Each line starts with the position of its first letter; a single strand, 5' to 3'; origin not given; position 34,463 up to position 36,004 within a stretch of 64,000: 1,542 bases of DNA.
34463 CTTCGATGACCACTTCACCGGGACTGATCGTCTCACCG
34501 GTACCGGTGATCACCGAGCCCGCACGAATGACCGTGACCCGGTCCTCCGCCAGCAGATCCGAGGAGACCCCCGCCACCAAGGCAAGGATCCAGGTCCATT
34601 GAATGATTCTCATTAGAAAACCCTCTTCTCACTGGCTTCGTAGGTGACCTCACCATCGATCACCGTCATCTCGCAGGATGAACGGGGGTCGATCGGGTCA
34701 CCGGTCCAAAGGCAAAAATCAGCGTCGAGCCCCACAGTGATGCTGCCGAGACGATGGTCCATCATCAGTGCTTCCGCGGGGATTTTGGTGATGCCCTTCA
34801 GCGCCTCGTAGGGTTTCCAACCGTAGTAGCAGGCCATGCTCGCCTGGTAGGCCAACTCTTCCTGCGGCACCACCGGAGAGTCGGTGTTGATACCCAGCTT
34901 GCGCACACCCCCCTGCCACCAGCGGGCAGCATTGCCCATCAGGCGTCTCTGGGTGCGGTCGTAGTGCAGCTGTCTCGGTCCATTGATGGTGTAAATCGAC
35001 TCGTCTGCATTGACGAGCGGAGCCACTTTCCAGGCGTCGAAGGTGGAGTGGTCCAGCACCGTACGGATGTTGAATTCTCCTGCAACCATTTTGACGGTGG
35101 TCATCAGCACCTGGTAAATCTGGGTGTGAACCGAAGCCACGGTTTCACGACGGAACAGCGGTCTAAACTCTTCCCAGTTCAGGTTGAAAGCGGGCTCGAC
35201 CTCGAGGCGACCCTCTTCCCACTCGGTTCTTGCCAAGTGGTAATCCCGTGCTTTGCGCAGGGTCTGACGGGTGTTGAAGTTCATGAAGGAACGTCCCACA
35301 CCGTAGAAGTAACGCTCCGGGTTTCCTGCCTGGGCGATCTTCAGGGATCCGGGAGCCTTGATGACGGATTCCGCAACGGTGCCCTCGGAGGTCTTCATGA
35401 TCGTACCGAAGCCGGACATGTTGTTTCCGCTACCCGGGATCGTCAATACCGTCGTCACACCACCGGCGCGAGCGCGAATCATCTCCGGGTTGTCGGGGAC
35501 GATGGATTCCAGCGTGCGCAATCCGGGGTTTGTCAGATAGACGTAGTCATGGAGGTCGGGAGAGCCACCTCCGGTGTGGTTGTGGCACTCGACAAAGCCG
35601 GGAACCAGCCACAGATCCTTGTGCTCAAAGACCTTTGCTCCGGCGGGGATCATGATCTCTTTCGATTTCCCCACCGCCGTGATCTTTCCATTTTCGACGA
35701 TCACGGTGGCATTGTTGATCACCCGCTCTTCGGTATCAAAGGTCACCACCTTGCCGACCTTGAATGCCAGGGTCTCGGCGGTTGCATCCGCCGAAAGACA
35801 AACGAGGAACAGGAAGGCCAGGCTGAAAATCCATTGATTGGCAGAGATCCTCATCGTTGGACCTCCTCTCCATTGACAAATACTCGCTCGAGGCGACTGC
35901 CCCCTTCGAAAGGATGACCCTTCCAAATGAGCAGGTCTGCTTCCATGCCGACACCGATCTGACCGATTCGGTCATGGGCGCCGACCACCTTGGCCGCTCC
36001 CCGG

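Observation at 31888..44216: Operon of eight translationally coupled, secreted amidohydrolase-fold paralogs, seven with a degenerate metal site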

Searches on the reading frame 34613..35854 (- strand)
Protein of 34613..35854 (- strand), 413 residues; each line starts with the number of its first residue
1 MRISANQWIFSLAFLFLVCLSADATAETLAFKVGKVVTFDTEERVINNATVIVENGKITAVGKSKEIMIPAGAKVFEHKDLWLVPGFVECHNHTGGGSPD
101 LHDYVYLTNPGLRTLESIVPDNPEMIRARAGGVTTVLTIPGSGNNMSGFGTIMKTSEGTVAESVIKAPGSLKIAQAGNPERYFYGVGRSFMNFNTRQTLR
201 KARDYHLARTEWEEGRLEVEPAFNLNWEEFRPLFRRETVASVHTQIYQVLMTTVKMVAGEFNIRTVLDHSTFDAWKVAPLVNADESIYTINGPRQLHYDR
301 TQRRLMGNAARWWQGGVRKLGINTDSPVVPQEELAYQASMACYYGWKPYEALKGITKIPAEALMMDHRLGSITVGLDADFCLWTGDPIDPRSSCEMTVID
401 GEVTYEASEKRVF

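Call 4: search_protein_families(library=pfam, proteins=[window:34613-35854:-], max_evalue=0.1)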
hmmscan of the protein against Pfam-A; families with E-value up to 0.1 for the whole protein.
window:34613-35854:- (413 aa): 2 families
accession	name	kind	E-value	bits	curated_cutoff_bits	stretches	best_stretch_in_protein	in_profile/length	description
PF01979.26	Amidohydro_1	-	5e-11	42.9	25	1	316-390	242-331/345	Amidohydrolase family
PF07969.17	Amidohydro_3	-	7.7e-11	42.6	29.7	1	349-405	410-472/472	Amidohydrolase family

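Call 5: search_protein_families(library=ncbifam, proteins=[window:34613-35854:-], max_evalue=0.1)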
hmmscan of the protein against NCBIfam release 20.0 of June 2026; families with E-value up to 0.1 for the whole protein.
window:34613-35854:- (413 aa): 44 families (the best 25 are shown)
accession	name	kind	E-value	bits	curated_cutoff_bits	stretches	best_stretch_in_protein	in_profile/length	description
NF051886.1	XaaProDiPepCaul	equivalog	1.2e-19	70.6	500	2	309-390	300-380/398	Xaa-Pro dipeptidase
NF006056.0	PRK08204.1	subfamily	3.4e-10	39.3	391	1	30-94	6-67/449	hypothetical protein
NF006679.0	PRK09228.1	subfamily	4.1e-10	39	351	2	40-93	23-78/433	guanine deaminase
NF005211.0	PRK06687.1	equivalog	1.6e-09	37.1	703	1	31-94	4-67/419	TRZ/ATZ family protein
NF011990.0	PRK15446.2-6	subfamily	5.9e-09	35.1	233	2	34-92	8-64/390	alpha-D-ribose 1-methylphosphonate 5-triphosphate diphosphatase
NF006689.0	PRK09237.1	equivalog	6.7e-09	34.8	371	1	32-143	8-96/383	amidohydrolase/deacetylase family metallohydrolase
TIGR01224.1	hutI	equivalog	7.4e-09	34.9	298.15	2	46-94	1-49/377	imidazolonepropionase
TIGR02967.1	guan_deamin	equivalog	3.6e-08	32.8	375.4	1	45-94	3-54/401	guanine deaminase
NF006055.0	PRK08203.1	equivalog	4.6e-08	32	532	1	31-93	9-70/455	8-oxoguanine deaminase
NF058538.1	ergo_util_ErtD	equivalog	1.4e-07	30.7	600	1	34-95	7-62/446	hydantoin-5-propionate amidohydrolase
TIGR02318.1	phosphono_phnM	equivalog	3.6e-07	29.4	390.55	2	349-384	323-357/376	phosphonate metabolism protein PhnM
TIGR03178.1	allantoinase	equivalog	7.4e-07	28.3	357.85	1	32-94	5-60/441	allantoinase AllB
NF005540.0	PRK07203.1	equivalog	1.2e-06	27.5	444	1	32-94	5-68/444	putative aminohydrolase SsnA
NF006549.0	PRK09045.1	equivalog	1.5e-06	27.1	540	1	32-94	13-76/444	TRZ/ATZ family hydrolase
NF005557.0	PRK07228.1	equivalog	2e-06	26.8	522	1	30-94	4-65/445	5'-deoxyadenosine deaminase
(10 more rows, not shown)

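Call 7: find_encoding_contigs(protein=window:34613-35854:-, flank=10000, max_places=6)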
Protein window:34613-35854:- (413 aa): 9 contigs read that carry it; 6 places shown.
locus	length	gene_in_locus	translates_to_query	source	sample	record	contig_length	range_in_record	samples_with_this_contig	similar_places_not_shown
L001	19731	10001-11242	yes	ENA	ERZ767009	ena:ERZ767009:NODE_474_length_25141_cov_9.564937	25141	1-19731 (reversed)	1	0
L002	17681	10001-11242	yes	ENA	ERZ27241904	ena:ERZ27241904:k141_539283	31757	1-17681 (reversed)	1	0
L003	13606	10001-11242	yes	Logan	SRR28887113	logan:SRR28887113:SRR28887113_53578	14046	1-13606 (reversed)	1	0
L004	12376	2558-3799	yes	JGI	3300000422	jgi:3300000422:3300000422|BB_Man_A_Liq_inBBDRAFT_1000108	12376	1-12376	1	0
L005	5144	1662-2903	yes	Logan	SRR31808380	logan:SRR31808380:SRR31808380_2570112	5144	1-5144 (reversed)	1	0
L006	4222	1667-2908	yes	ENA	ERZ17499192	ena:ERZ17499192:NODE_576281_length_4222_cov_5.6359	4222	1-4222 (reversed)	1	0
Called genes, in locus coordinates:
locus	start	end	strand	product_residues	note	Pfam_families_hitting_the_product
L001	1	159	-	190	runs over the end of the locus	PF03575:Peptidase_S51 (weak), PF01174:SNO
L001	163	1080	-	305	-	PF01680:SOR_SNZ, PF05690:ThiG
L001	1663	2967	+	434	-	-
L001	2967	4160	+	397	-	-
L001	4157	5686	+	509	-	PF01979:Amidohydro_1, PF07969:Amidohydro_3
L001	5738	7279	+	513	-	PF01979:Amidohydro_1, PF07969:Amidohydro_3 (weak)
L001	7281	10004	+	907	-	PF22039:HUTI_composite_bact (faint), PF01979:Amidohydro_1, PF07969:Amidohydro_3 (weak), PF01979:Amidohydro_1 (weak), PF07969:Amidohydro_3 (weak)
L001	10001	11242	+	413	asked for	PF01979:Amidohydro_1, PF07969:Amidohydro_3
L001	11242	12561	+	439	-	PF01979:Amidohydro_1, PF07969:Amidohydro_3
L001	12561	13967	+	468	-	PF01979:Amidohydro_1, PF07969:Amidohydro_3 (weak)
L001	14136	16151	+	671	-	PF14312:FG-GAP_2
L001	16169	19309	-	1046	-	PF00580:UvrD-helicase, PF13245:AAA_19, PF13361:UvrD_C, PF13538:UvrD_C_2 (faint)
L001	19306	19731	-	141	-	?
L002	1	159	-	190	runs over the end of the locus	PF03575:Peptidase_S51 (weak), PF01174:SNO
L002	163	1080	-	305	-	PF01680:SOR_SNZ, PF05690:ThiG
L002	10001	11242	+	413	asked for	PF01979:Amidohydro_1, PF07969:Amidohydro_3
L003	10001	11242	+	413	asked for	PF01979:Amidohydro_1, PF07969:Amidohydro_3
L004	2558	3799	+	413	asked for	PF01979:Amidohydro_1, PF07969:Amidohydro_3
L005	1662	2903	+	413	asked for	PF01979:Amidohydro_1, PF07969:Amidohydro_3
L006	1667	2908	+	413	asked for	PF01979:Amidohydro_1, PF07969:Amidohydro_3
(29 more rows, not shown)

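Call 8: find_homologous_proteins(query=window:34613-35854:-)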
Query window:34613-35854:- (413 aa): 1881 proteins with E <= 0.001 among 6386 candidates; the best 120 are listed.
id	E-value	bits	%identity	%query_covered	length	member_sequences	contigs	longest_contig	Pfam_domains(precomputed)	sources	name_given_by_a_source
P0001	1.1e-253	859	89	100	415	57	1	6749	PF07969.18,PF01979.27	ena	-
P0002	2.0e-230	782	84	94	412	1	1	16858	PF07969.18,PF01979.27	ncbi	ncbi:MAG: amidohydrolase family protein [Planctomycetota bacterium]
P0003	7.4e-230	781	84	94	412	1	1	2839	PF07969.18,PF01979.27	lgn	-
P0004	2.2e-229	779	81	98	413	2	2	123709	PF07969.18,PF01979.27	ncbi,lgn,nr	ncbi:MAG: amidohydrolase family protein [Planctomycetota bacterium]|nr:amidohydrolase family protein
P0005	2.2e-228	776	83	95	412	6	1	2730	PF07969.18,PF01979.27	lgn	-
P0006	4.0e-227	772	80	98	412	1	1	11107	PF07969.18,PF01979.27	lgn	-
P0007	6.1e-226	768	82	94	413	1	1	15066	PF07969.18,PF01979.27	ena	-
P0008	8.4e-226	767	82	94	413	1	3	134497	PF07969.18,PF01979.27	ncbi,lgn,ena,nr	ncbi:MAG: amidohydrolase family protein [Planctomycetota bacterium]|nr:amidohydrolase family protein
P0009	9.9e-226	767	82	94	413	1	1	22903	PF07969.18,PF01979.27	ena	-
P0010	1.9e-225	766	82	94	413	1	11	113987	PF07969.18,PF01979.27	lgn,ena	-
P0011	2.2e-225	766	82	94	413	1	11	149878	PF07969.18,PF01979.27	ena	-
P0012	2.6e-225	766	82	94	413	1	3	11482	PF07969.18,PF01979.27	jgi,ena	-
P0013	3.0e-225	765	82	94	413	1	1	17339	PF07969.18,PF01979.27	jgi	-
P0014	1.1e-224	764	81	96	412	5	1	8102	PF07969.18,PF01979.27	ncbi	ncbi:MAG: amidohydrolase family protein [Planctomycetota bacterium]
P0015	1.3e-224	763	81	94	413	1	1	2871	PF07969.18,PF01979.27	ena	-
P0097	1.4e-160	552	58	99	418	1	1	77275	PF07969.18,PF01979.27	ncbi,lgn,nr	ncbi:MAG: amidohydrolase family protein [Pirellulales bacterium]|nr:amidohydrolase family protein [P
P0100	1.6e-160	552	60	93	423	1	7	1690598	PF07969.18,PF01979.27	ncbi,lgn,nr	ncbi:MAG: hypothetical protein D8M59_13905 [Planctomycetes bacterium]|nr:hypothetical protein [Planc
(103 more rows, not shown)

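Call 9: find_encoding_contigs(protein=P0100, flank=10000, max_places=2)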
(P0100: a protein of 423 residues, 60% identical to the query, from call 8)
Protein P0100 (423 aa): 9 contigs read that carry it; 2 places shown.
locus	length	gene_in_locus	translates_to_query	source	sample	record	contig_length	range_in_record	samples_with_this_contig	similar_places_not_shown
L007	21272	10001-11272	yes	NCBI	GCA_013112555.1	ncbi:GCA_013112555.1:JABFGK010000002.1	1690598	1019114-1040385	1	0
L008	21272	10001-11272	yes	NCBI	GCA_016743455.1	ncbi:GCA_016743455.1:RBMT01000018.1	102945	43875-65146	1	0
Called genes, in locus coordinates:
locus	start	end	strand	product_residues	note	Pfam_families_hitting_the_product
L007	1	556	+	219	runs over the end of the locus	PF00081:Sod_Fe_N, PF02777:Sod_Fe_C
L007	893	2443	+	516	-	PF01979:Amidohydro_1, PF07969:Amidohydro_3 (weak)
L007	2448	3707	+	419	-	PF01979:Amidohydro_1, PF07969:Amidohydro_3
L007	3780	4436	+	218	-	-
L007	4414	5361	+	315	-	PF01979:Amidohydro_1, PF07969:Amidohydro_3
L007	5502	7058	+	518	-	PF01979:Amidohydro_1, PF07969:Amidohydro_3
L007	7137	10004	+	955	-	PF22039:HUTI_composite_bact (faint), PF01979:Amidohydro_1, PF07969:Amidohydro_3, PF01979:Amidohydro_1, PF07969:Amidohydro_3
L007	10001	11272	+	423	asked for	PF01979:Amidohydro_1 (weak), PF07969:Amidohydro_3 (weak)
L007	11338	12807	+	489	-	PF07969:Amidohydro_3, PF01979:Amidohydro_1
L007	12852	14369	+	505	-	PF01979:Amidohydro_1, PF07969:Amidohydro_3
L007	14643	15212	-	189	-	PF00857:Isochorismatase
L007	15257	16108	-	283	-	PF00950:ABC-3, PF01032:FecCD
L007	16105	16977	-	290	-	PF00005:ABC_tran, PF13304:AAA_21 (faint)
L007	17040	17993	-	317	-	PF01297:ZnuA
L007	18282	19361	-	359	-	PF03372:Exo_endo_phos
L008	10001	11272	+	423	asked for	PF01979:Amidohydro_1 (weak), PF07969:Amidohydro_3 (weak)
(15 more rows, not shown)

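Call 10: find_encoding_contigs(protein=P0097, flank=10000, max_places=2)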
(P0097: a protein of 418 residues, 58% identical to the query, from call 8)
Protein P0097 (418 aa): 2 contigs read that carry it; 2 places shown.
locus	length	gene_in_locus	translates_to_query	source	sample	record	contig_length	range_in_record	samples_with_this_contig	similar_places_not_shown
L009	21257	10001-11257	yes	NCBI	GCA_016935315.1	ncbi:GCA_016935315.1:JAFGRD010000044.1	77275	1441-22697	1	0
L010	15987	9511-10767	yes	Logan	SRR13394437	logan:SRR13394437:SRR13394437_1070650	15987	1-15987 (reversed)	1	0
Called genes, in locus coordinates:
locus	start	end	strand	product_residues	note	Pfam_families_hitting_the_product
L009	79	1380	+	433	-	PF22725:GFO_IDH_MocA_C3 (faint), PF01408:GFO_IDH_MocA, PF02894:GFO_IDH_MocA_C (faint), PF19051:GFO_IDH_MocA_C2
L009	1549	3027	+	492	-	PF01979:Amidohydro_1 (weak), PF07969:Amidohydro_3 (weak)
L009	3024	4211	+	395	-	PF07969:Amidohydro_3, PF01979:Amidohydro_1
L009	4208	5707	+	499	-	PF01979:Amidohydro_1, PF07969:Amidohydro_3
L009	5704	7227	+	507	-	PF01979:Amidohydro_1 (weak), PF07969:Amidohydro_3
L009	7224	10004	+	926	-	PF07969:Amidohydro_3, PF01979:Amidohydro_1, PF07969:Amidohydro_3, PF01979:Amidohydro_1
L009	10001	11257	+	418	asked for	PF01979:Amidohydro_1, PF07969:Amidohydro_3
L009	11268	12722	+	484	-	PF01979:Amidohydro_1, PF07969:Amidohydro_3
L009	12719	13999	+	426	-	PF01979:Amidohydro_1, PF07969:Amidohydro_3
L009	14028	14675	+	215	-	PF04199:Cyclase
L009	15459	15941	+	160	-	-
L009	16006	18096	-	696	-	PF12450:vWF_A, PF00092:VWA, PF13768:VWA_3, PF13519:VWA_2, PF12034:YfbK_C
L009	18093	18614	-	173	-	PF04542:Sigma70_r2, PF08281:Sigma70_r4_2 (weak)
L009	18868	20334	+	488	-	PF00224:PK, PF02887:PK_C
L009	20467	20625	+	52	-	-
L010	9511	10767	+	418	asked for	PF01979:Amidohydro_1, PF07969:Amidohydro_3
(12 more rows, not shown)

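Call 12: find_related_loci(query=window:34613-35854:-, collection=genome_contigs, flank=10000)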
Query window:34613-35854:- (413 aa) in genome_contigs; peptide patterns used: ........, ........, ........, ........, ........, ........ (x = any residue, [..] = any of these).
61 stretches matched a pattern; 42 encode a relative of the query (tblastn E <= 1e-3); 40 distinct loci.
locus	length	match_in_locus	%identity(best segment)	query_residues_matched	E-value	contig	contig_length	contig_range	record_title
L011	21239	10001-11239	100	1-413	0e+0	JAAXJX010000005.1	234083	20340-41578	MAG: Planctomycetia bacterium isolate SW42618_bin_2 NODE_1_length_234083_cov_18.740625, whole genome shotgun sequence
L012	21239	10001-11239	100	1-413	0e+0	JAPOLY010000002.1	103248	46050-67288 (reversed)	MAG: bacterium isolate bin129 k141_891064_length_103248_cov_66.8153, whole genome shotgun sequence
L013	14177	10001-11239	99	1-413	0e+0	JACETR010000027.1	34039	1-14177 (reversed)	MAG: Planctomycetota bacterium isolate MCMED-G47 Planctomycetes-MCMED-G47-C27, whole genome shotgun sequence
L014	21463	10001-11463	89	1-413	0e+0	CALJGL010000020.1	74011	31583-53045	MAG: uncultured bacterium isolate S2_Bin_METABAT__259_1 genome assembly, contig: c_000001113631, whole genome shotgun se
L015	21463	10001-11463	90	1-413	0e+0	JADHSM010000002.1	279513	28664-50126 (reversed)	MAG: Planctomycetota bacterium isolate BS30m-G49 BS307-30m-C8, whole genome shotgun sequence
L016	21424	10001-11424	88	1-413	0e+0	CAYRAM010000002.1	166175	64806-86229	MAG TPA_asm: uncultured Planctomycetia bacterium isolate binchicken_co275_63 genome assembly, contig: NODE_16_length_166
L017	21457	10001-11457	81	10-413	0e+0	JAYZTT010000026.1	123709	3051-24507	MAG: Planctomycetota bacterium isolate XB_MAG50 DB_MAG50_0026, whole genome shotgun sequence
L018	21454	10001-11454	81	17-413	0e+0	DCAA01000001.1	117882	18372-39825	MAG TPA_asm: Planctomycetes bacterium UBA1146 UBA1146_contig_4241, whole genome shotgun sequence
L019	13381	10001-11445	84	26-410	0e+0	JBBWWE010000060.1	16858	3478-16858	MAG: Planctomycetota bacterium isolate OC6_2000m_MAG_215 OC6_2000m_contig_3752092, whole genome shotgun sequence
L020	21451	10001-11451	80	12-413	0e+0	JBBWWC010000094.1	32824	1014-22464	MAG: Planctomycetota bacterium isolate OC6_150m_MAG_282 OC6_150m_contig_205717, whole genome shotgun sequence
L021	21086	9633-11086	81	17-413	0e+0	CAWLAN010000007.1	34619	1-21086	MAG: Planctomycetes bacterium UBA1146 isolate CB6_Bottom.63 genome assembly, contig: Ga0310122_10000253, whole genome sh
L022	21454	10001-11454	81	9-413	0e+0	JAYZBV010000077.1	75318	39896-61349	MAG: Planctomycetota bacterium isolate XB_MAG1214 DB_MAG1214_0077, whole genome shotgun sequence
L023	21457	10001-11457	81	24-413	0e+0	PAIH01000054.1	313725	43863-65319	MAG: Planctomycetota bacterium isolate NAT2 100266, whole genome shotgun sequence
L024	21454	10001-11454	80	9-413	0e+0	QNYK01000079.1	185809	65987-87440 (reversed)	MAG: Bacillota bacterium isolate MAG 7 Ga0232646_1000003, whole genome shotgun sequence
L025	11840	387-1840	81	8-413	0e+0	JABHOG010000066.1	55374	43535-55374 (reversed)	MAG: Planctomycetota bacterium isolate SI037S4_bin26 k141_617167, whole genome shotgun sequence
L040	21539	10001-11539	57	1-413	2e-162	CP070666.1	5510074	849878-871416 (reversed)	MAG: Gemmatimonadota bacterium isolate bin75 chromosome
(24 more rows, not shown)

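Call 15: search_solved_structures(query=window:34613-35854:-, max_evalue=0.001, show_alignments=2)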
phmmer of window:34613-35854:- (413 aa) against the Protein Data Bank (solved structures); distinct sequences matched with E-value up to 0.001: 15.
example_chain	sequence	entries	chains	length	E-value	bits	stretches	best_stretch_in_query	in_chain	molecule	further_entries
3ooq_A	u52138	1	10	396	3.5e-41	144.3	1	49-404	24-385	amidohydrolase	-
3mtw_A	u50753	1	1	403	4.1e-11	45.3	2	311-397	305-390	L-Arginine carboxypeptidase Cc2672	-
2p9b_A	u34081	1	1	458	9.5e-10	40.8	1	314-395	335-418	Possible prolidase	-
4v1x_A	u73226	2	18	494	1.3e-07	33.8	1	26-95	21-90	ATRAZINE CHLOROHYDROLASE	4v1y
2oof_A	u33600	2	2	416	1.6e-06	30.2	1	329-387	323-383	4-imidazolone-5-propanoate amidohydrolase | Imidazolonepropionase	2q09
4whb_E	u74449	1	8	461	4e-06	28.8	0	49-93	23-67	Phenylurea hydrolase B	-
2vun_A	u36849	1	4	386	1.4e-05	27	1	27-98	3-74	ENAMIDASE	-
4b90_A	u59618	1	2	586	0.00013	23.9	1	17-93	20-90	DIHYDROPYRIMIDINASE-RELATED PROTEIN 5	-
4b91_A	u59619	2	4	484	0.0003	22.6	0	24-93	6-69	DIHYDROPYRIMIDINASE-RELATED PROTEIN 5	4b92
4l9x_A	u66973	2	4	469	0.00075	21.3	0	33-97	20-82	Triazine hydrolase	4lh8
3lsb_A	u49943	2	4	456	0.00087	21.1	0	34-97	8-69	Triazine hydrolase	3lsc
3ls9_A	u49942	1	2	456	0.00088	21.1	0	34-97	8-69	Triazine hydrolase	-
5hmf_A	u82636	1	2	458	0.00089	21.1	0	34-97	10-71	Triazine hydrolase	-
5hmd_A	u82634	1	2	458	0.00089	21.1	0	34-97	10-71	Triazine hydrolase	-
5hme_A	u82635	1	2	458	0.0009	21.1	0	34-97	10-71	Triazine hydrolase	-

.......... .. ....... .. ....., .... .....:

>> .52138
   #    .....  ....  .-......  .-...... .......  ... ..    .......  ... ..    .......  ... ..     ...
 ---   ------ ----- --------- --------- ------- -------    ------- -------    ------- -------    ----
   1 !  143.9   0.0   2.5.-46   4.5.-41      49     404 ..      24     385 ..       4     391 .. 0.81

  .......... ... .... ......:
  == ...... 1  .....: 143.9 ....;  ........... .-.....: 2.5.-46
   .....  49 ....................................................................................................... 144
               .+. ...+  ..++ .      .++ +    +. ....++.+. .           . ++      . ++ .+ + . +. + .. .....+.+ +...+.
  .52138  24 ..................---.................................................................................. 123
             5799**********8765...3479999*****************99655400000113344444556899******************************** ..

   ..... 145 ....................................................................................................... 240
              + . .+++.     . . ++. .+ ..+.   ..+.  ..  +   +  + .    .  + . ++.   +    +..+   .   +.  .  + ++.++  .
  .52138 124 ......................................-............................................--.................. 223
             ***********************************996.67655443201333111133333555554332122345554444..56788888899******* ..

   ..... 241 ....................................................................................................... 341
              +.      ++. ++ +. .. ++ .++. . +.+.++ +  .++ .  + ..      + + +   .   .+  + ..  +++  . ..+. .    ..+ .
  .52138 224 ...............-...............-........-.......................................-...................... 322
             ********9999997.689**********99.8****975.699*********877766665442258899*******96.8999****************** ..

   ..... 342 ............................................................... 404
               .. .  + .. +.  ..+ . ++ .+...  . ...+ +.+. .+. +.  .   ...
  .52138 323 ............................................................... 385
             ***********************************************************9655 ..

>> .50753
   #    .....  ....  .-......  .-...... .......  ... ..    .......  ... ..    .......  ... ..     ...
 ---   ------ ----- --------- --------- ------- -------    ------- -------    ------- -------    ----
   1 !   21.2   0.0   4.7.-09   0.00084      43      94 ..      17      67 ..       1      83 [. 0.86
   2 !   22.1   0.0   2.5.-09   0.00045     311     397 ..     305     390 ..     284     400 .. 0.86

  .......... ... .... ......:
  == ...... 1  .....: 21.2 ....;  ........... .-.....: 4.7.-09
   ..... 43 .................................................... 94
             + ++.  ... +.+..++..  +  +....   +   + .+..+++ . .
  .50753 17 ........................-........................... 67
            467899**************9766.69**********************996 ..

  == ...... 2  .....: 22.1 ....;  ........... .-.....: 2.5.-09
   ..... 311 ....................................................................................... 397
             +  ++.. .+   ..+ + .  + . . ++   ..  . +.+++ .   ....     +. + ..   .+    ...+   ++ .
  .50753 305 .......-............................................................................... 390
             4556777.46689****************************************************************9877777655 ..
